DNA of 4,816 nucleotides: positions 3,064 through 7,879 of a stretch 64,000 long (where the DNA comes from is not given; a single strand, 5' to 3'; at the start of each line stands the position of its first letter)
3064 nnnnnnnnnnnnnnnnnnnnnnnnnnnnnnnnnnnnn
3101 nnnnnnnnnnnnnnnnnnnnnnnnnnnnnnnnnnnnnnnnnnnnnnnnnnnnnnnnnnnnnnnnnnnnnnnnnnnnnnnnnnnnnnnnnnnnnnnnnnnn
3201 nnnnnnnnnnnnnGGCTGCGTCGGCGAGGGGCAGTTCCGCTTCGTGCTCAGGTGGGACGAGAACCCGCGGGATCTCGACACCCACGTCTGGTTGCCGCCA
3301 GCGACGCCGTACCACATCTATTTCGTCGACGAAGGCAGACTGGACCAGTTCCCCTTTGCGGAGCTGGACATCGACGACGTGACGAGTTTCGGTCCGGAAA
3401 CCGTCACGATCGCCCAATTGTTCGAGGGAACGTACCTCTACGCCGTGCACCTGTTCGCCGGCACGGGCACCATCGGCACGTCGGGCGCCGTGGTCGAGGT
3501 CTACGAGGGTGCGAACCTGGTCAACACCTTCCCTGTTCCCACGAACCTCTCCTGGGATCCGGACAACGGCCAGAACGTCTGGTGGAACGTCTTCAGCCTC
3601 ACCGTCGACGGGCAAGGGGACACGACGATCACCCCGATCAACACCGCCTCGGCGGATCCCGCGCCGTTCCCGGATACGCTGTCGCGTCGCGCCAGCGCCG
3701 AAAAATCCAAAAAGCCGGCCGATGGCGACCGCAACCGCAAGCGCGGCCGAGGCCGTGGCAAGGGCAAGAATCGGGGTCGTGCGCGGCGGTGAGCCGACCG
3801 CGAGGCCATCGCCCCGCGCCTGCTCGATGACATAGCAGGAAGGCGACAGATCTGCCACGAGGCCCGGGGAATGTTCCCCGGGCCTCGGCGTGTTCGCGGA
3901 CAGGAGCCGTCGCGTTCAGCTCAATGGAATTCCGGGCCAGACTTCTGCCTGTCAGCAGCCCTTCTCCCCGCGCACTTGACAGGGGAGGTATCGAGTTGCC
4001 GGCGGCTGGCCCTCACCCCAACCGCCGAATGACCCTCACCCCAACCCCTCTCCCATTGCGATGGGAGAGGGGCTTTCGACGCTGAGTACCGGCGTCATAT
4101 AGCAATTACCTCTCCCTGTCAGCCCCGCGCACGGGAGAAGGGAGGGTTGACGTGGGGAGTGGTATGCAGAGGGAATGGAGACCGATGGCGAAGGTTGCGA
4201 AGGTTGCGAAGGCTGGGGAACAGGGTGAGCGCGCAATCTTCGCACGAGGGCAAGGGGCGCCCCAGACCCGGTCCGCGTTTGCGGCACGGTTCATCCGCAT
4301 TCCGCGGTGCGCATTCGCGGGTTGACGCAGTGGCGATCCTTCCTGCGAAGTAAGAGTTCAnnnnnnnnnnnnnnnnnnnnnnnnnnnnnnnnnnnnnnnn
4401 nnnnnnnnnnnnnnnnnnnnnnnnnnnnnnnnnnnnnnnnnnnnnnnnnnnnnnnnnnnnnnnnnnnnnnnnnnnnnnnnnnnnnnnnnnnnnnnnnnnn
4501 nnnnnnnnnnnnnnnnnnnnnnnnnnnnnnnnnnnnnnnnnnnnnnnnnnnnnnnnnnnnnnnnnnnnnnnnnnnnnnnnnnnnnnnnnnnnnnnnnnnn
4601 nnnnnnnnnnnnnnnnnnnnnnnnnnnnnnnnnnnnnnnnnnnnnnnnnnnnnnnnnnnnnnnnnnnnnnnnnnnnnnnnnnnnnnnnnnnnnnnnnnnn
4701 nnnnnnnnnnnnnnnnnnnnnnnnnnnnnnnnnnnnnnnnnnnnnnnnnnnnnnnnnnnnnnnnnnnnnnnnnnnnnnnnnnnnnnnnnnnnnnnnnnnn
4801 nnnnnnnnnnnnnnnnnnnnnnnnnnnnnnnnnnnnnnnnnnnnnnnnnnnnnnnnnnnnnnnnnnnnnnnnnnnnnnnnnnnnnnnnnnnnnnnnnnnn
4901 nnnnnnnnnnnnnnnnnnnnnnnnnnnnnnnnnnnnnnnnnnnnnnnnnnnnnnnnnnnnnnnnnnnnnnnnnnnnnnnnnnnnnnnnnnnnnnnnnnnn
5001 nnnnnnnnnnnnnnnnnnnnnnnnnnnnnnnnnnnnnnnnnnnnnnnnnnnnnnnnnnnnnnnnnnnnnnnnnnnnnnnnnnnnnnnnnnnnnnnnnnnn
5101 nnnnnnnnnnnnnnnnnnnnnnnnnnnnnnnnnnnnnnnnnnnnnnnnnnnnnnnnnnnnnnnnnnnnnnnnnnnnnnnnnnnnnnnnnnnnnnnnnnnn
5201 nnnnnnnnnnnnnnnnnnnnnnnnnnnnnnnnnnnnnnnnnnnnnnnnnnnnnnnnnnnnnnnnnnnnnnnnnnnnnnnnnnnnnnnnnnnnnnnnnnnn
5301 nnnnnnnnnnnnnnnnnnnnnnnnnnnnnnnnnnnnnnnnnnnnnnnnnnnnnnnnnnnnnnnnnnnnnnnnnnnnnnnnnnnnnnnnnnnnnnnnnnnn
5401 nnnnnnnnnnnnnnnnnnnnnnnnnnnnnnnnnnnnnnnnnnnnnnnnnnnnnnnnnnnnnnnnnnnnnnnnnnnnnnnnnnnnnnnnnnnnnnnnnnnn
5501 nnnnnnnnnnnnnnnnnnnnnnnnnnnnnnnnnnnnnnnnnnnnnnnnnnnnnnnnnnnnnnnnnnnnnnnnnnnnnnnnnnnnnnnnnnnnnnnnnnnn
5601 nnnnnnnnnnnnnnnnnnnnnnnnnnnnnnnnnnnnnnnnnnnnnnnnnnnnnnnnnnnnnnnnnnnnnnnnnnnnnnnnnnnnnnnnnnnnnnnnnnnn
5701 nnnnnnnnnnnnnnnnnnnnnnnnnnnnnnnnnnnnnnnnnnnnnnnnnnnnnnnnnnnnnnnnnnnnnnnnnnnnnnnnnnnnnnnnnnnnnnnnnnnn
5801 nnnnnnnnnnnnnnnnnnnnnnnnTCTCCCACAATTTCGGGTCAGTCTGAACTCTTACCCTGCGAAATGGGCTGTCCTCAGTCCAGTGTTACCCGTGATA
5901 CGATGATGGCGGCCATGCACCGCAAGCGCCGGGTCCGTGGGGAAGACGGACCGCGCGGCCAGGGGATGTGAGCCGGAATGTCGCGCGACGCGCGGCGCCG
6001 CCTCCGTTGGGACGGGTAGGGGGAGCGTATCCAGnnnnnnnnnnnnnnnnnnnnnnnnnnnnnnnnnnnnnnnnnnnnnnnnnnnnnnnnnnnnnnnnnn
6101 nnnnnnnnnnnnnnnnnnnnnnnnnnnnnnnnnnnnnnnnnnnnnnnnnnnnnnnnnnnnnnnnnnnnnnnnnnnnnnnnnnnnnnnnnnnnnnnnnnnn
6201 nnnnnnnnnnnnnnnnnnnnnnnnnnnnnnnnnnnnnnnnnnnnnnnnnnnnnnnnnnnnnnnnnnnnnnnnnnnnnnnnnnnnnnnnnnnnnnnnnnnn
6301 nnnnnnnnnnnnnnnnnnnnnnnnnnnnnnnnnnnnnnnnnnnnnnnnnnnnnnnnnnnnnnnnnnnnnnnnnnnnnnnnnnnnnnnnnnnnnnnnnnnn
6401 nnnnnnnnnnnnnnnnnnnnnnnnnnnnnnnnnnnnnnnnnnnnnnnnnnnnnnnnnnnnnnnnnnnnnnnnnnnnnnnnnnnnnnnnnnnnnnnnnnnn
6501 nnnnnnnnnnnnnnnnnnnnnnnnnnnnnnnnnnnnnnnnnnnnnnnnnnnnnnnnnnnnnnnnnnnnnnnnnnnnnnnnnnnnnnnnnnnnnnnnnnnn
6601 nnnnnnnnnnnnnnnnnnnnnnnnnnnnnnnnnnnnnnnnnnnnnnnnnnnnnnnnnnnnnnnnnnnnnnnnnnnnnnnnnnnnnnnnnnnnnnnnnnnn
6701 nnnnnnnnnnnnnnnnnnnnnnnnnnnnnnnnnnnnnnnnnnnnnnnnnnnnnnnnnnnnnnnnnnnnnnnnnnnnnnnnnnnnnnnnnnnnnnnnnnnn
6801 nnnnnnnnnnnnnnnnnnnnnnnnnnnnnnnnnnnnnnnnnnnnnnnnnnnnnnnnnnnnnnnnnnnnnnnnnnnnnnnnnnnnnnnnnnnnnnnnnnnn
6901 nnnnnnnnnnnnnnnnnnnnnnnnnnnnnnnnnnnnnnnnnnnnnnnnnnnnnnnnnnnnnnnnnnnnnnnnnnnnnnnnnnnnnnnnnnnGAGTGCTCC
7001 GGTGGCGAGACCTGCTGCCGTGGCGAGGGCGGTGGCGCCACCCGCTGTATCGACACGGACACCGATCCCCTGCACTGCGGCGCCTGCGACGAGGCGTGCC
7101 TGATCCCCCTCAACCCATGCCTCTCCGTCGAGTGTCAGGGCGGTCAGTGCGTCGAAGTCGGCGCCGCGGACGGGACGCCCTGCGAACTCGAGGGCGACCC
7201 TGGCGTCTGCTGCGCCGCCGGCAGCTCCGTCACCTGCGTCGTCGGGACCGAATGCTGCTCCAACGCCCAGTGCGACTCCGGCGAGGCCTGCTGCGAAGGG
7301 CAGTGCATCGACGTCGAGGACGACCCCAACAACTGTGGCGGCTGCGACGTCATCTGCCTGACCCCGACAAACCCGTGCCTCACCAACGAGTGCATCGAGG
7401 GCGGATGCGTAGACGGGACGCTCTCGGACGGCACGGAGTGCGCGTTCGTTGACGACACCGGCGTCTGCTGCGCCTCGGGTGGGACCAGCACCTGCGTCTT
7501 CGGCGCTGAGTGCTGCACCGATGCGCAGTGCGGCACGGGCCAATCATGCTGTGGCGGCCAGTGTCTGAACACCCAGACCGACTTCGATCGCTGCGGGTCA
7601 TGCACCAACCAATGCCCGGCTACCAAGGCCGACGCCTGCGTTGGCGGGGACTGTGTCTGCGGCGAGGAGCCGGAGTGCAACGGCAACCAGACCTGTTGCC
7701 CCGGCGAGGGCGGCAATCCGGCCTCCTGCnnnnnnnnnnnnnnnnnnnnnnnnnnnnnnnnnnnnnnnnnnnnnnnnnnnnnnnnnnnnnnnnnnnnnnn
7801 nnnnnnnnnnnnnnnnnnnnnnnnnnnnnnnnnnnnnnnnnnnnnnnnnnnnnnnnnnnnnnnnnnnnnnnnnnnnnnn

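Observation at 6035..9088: A 1017-aa protein built from a higher-order tandem series of Stig1-like cysteine modules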

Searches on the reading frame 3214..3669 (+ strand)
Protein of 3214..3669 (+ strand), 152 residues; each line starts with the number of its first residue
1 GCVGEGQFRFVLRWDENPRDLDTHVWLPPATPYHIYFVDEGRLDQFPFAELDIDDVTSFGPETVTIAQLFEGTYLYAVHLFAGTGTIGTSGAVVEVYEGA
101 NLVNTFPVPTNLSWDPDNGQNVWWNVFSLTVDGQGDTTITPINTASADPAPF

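Call 55: search_solved_structures(query=window:3214-3669:+, max_evalue=10)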
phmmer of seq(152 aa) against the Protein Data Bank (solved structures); distinct sequences matched with E-value up to 10: 1.
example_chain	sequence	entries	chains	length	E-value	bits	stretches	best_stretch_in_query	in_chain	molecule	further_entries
4rya_A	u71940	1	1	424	0.62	13.6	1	26-87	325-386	ABC transporter substrate binding protein (Sorbitol)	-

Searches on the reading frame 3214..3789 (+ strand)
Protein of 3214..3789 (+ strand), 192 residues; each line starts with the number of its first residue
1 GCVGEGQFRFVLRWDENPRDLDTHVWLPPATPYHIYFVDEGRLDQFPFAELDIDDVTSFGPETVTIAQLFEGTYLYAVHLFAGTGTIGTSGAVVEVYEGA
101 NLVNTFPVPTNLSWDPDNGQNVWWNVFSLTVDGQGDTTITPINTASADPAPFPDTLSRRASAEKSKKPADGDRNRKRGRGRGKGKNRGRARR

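Call 54: search_protein_families(library=pfam, proteins=[window:3214-3789:+], max_evalue=10)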
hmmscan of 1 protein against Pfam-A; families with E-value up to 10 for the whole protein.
seq(192 aa): 1 family
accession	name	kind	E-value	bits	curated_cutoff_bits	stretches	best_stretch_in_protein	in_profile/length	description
PF25698.1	EBNA2_Core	-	0.071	12.8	35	1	147-191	221-265/389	EBNA-2 core transactivation domain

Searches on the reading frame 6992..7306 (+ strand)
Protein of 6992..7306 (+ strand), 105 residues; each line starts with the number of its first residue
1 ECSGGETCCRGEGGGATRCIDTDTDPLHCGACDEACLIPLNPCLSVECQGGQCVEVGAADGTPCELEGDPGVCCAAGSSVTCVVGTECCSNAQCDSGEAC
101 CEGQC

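Call 31: find_homologous_proteins(query=A1, max_evalue=0.001)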
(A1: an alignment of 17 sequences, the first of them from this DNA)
Query A1 (17 sequences) (86 aa, profile of the alignment): 2 proteins with E <= 0.001 among 132 candidates.
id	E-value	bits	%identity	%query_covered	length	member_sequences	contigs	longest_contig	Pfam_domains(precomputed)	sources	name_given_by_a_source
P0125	2.3e-9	55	43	57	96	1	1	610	-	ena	-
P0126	1.8e-4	40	44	48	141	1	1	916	-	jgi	jgi:hypothetical protein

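Call 38: search_protein_representatives(alignment_id=A1)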
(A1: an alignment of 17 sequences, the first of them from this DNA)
Query: 17 sequences, 86 profile positions. Proteins with E-value up to 0.001 (for the whole library): 422; up to 1e-10: 26; up to 1e-30: 4. The best 150 are listed.
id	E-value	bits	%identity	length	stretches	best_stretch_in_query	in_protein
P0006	5.4e-71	251.1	-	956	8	1-86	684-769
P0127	1.1e-61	221.2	-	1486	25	1-43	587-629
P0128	1.8e-57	207.7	-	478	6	1-86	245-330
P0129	2.3e-45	168.9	-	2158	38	1-55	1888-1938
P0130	4.7e-24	100.6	-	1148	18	1-41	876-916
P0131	2.6e-21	91.9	-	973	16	1-43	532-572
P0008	4.8e-21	91.0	-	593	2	1-86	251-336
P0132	6.2e-20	87.4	-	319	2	1-85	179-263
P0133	3.9e-17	78.4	-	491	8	1-46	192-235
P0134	4.3e-16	75.1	-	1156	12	1-31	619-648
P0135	8.8e-16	74.1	-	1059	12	1-58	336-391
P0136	1.2e-15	73.6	-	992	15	1-48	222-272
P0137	1.4e-15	73.5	-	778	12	2-49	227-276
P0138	5.8e-14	68.3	-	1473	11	1-39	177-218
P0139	1.5e-13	67.0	-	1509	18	1-40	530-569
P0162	5.4e-09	52.4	-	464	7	1-84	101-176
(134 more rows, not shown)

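Call 46: search_protein_families(library=pfam, proteins=[window:6992-7306:+], max_evalue=1)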
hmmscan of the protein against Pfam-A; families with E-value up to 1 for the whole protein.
seq(105 aa): 0 families

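Call 59: search_protein_families(library=pfam, proteins=[P0127, P0128, P0129, P0130, P0131, P0132, P0133, P0134, P0135, P0162], max_evalue=0.001)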
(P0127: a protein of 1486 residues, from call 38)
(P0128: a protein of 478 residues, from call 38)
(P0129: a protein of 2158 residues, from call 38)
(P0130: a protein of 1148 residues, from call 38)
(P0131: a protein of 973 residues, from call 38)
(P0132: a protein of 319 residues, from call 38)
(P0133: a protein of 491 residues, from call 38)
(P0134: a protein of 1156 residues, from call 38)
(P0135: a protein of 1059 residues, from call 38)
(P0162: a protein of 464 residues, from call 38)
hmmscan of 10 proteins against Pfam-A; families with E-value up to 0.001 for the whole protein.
P0127 (1486 aa): 3 families
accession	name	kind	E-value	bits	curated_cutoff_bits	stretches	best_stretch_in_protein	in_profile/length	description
PF21671.2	CPL1-like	-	1.6e-85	281.5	27.4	10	1392-1451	1-60/60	Protein CPL1-like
PF12662.13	cEGF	-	3.7e-23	81.5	26.6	0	417-432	5-20/24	Complement Clr-like EGF-like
PF04885.19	Stig1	-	5.1e-16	59.4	24.1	0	839-901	24-82/85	Stigma-specific STIG1-like protein family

P0128 (478 aa): 1 family
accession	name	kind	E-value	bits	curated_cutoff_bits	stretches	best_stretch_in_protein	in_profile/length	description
PF04885.19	Stig1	-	1.1e-09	39.1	24.1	0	225-274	33-82/85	Stigma-specific STIG1-like protein family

P0129 (2158 aa): 3 families
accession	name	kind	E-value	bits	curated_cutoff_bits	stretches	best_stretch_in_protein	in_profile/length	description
PF21671.2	CPL1-like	-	7.3e-29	100.1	27.4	1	2052-2111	1-60/60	Protein CPL1-like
PF04885.19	Stig1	-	1.8e-10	41.6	24.1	0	262-300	24-57/85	Stigma-specific STIG1-like protein family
PF01281.25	Ribosomal_L9_N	-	7.3e-06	25.9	20.7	0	1748-1766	8-26/47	Ribosomal protein L9, N-terminal domain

P0130 (1148 aa): 2 families
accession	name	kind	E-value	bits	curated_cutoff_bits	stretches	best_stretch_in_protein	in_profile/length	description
PF21671.2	CPL1-like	-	2.8e-32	111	27.4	2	1042-1101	1-60/60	Protein CPL1-like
PF04885.19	Stig1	-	1.4e-11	45.1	24.1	0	42-83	39-80/85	Stigma-specific STIG1-like protein family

P0131 (973 aa): 2 families
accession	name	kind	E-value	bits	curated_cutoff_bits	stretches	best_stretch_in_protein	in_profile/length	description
PF21671.2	CPL1-like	-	9.8e-45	150.9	27.4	1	889-948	1-60/60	Protein CPL1-like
PF04885.19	Stig1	-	2.1e-07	31.8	24.1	0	508-565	31-83/85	Stigma-specific STIG1-like protein family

P0132 (319 aa): 3 families
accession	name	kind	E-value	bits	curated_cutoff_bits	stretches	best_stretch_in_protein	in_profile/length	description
PF00805.28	Pentapeptide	-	1.1e-18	66.9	20.2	3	97-133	2-38/40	Pentapeptide repeats (8 copies)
PF13599.13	Pentapeptide_4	-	0.00016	22.1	38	1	82-143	12-73/78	Pentapeptide repeat region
PF04885.19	Stig1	-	0.00031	21.6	24.1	0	162-213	37-82/85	Stigma-specific STIG1-like protein family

P0133 (491 aa): 1 family
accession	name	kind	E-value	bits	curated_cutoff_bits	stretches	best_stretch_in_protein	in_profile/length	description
PF04885.19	Stig1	-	5.8e-21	75.2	24.1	1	91-130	43-82/85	Stigma-specific STIG1-like protein family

P0134 (1156 aa): 1 family
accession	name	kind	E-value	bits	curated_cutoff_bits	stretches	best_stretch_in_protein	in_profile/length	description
PF04885.19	Stig1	-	6.7e-49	164.8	24.1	2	601-648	36-83/85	Stigma-specific STIG1-like protein family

P0135 (1059 aa): 1 family
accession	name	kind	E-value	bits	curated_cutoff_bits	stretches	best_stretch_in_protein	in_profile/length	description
PF04885.19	Stig1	-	3.7e-21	75.8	24.1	0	163-215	37-83/85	Stigma-specific STIG1-like protein family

P0162 (464 aa): 1 family
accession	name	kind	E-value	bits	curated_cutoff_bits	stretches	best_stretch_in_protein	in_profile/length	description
PF04885.19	Stig1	-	2.5e-14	53.9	24.1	1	46-88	41-83/85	Stigma-specific STIG1-like protein family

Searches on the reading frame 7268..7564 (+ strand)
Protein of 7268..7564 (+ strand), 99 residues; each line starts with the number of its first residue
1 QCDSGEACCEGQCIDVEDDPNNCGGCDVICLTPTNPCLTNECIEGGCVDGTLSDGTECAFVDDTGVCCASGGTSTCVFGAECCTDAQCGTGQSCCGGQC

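Call 46: search_protein_families(library=pfam, proteins=[window:7268-7564:+], max_evalue=1)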
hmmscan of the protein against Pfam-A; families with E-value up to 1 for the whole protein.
seq(99 aa): 1 family
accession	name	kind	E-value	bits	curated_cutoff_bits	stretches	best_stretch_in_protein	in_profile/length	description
PF04885.19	Stig1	-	0.00073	20.4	24.1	1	1-38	42-78/85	Stigma-specific STIG1-like protein family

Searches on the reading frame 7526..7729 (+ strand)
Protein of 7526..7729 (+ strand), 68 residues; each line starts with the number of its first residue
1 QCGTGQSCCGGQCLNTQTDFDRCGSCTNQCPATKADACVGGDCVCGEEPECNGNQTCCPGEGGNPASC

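Call 46: search_protein_families(library=pfam, proteins=[window:7526-7729:+], max_evalue=1)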
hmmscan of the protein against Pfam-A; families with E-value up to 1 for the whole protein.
seq(68 aa): 1 family
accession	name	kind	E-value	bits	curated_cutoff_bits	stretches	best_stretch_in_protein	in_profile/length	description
PF04885.19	Stig1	-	0.00013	22.8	24.1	1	1-43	42-82/85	Stigma-specific STIG1-like protein family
